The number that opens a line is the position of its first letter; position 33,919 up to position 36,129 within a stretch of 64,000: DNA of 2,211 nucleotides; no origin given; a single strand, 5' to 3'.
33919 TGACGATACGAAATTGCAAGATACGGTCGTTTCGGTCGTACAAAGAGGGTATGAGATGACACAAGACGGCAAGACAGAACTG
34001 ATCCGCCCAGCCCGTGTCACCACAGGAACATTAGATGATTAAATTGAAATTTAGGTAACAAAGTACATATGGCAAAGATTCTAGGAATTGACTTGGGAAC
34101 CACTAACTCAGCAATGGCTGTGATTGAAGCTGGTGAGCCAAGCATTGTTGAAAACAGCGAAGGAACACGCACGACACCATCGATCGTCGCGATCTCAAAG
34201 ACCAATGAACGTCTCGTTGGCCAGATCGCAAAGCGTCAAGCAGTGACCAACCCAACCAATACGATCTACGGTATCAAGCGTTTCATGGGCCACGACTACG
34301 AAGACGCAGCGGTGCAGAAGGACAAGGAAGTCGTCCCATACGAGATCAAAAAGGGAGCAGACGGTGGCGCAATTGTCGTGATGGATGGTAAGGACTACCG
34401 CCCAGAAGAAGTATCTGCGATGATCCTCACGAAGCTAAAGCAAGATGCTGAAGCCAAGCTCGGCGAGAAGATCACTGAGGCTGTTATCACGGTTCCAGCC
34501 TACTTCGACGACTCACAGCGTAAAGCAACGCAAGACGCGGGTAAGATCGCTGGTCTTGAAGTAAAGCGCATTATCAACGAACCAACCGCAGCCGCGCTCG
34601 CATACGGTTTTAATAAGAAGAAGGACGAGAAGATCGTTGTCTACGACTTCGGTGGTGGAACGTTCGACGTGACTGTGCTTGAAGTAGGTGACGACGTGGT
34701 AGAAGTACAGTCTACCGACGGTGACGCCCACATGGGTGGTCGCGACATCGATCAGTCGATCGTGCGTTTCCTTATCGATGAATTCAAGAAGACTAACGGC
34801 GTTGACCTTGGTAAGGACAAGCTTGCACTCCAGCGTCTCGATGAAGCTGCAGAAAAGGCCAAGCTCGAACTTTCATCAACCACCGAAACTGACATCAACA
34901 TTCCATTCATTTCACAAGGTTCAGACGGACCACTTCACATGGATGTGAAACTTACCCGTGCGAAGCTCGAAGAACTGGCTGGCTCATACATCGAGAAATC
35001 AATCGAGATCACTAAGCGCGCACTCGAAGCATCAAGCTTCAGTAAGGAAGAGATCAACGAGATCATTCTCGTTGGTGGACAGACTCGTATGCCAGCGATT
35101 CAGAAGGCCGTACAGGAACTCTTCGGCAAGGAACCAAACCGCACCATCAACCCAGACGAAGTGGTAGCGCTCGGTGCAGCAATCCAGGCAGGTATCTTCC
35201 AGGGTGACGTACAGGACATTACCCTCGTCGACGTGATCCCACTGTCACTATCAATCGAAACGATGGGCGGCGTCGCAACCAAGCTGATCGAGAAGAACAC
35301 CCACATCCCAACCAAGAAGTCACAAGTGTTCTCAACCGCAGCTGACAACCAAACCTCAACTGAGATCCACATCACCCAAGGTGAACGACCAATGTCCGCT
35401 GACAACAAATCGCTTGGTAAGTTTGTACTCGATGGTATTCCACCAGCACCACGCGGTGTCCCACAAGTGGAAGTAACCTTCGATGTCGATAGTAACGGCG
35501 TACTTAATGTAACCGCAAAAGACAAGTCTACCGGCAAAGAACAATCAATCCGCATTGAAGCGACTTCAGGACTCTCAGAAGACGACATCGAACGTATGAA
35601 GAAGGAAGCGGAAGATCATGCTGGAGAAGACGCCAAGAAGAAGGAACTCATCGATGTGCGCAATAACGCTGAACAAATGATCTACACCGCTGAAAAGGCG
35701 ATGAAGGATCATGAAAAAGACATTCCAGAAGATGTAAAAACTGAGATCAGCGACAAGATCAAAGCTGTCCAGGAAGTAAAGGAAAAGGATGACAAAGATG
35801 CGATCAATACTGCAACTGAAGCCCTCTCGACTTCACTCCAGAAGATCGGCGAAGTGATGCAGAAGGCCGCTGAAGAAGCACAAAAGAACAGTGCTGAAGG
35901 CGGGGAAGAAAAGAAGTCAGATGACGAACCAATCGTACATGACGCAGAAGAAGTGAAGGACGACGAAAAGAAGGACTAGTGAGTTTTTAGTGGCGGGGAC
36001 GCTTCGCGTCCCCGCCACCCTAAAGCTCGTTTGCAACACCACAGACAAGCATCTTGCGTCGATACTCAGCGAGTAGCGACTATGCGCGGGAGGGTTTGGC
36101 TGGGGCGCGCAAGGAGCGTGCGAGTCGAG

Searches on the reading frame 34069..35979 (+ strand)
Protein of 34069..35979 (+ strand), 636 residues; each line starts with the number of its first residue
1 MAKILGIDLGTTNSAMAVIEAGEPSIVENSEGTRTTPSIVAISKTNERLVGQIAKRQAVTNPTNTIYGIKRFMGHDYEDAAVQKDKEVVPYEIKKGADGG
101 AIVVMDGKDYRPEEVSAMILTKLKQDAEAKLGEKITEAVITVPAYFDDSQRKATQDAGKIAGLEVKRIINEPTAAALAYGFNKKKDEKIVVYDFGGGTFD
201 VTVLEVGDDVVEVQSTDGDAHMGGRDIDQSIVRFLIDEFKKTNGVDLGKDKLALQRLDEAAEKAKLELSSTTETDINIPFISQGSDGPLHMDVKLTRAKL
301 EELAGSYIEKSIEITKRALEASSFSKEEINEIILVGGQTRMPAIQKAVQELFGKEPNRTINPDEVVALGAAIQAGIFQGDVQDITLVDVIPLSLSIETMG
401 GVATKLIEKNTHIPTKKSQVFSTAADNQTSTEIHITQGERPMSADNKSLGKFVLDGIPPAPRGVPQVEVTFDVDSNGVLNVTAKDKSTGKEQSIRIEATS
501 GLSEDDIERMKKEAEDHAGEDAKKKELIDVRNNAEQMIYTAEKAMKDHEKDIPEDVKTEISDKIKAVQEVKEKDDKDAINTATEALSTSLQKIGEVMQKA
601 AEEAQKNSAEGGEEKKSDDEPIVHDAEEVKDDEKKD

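Call 77: search_protein_families(library=pfam, proteins=[window:34069-35979:+], max_evalue=0.00001)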
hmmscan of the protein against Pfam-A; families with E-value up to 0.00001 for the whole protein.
window:34069-35979:+ (636 aa): 2 families
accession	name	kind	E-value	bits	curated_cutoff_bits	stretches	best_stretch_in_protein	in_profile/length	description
PF00012.26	HSP70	-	4.6e-244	811.6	20.6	1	4-598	1-598/599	Hsp70 protein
PF06723.19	MreB_Mbl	-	1.8e-16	60.4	27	1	118-372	76-317/327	MreB/Mbl protein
